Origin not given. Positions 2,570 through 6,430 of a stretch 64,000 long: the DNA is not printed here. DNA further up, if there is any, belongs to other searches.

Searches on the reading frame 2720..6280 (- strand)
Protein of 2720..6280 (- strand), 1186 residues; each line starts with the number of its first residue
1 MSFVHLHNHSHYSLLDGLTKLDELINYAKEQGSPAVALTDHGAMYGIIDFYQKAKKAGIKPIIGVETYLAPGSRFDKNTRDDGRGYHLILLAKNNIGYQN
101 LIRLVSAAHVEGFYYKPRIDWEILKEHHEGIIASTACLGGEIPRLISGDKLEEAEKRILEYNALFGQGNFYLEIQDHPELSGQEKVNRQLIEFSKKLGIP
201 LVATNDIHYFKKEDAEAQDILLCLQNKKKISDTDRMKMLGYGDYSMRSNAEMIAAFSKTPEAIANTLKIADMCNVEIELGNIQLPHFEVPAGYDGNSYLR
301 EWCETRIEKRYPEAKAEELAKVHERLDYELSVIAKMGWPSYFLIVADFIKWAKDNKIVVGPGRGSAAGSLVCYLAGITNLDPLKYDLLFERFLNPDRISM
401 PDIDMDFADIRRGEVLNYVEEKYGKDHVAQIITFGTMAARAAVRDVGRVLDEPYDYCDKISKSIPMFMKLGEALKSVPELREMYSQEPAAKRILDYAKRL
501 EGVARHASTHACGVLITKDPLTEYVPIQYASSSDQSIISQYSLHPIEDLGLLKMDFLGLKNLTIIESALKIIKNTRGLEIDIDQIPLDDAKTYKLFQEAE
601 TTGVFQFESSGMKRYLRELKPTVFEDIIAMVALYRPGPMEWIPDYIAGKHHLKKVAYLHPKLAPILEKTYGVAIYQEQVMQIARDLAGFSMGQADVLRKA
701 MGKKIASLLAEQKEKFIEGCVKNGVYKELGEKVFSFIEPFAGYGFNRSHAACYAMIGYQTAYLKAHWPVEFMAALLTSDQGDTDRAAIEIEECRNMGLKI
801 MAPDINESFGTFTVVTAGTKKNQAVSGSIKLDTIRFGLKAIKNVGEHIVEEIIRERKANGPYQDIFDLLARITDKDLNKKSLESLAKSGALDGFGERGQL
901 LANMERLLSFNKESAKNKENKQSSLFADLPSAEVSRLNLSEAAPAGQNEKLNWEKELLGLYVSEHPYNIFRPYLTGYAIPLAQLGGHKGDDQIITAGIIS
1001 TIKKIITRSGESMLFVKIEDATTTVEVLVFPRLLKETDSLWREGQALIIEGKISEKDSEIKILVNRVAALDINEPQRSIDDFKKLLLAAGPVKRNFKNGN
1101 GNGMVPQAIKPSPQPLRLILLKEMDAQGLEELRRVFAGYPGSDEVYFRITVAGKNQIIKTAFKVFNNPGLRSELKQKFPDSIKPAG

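Call 21: search_protein_families(library=pfam, proteins=[window:2720-6280:-], max_evalue=0.0001)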
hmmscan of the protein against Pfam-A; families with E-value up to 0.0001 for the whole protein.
window:2720-6280:- (1186 aa): 5 families
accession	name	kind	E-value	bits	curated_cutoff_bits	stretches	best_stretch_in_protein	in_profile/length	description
PF07733.18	DNA_pol3_alpha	-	1.5e-103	346.4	23.9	1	297-558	1-260/260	Bacterial DNA polymerase III alpha NTPase domain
PF17657.6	DNA_pol3_finger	-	7.5e-67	224.3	22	1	561-724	1-166/166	Bacterial DNA polymerase III alpha subunit finger domain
PF02811.25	PHP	-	1.4e-59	201.5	26.4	1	5-177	1-164/164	PHP domain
PF14579.12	HHH_6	-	5.5e-26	91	25.6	1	797-897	1-87/90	Helix-hairpin-helix motif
PF01336.31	tRNA_anti-codon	-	2.6e-09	37.3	27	1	996-1067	4-72/75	OB-fold nucleic acid binding domain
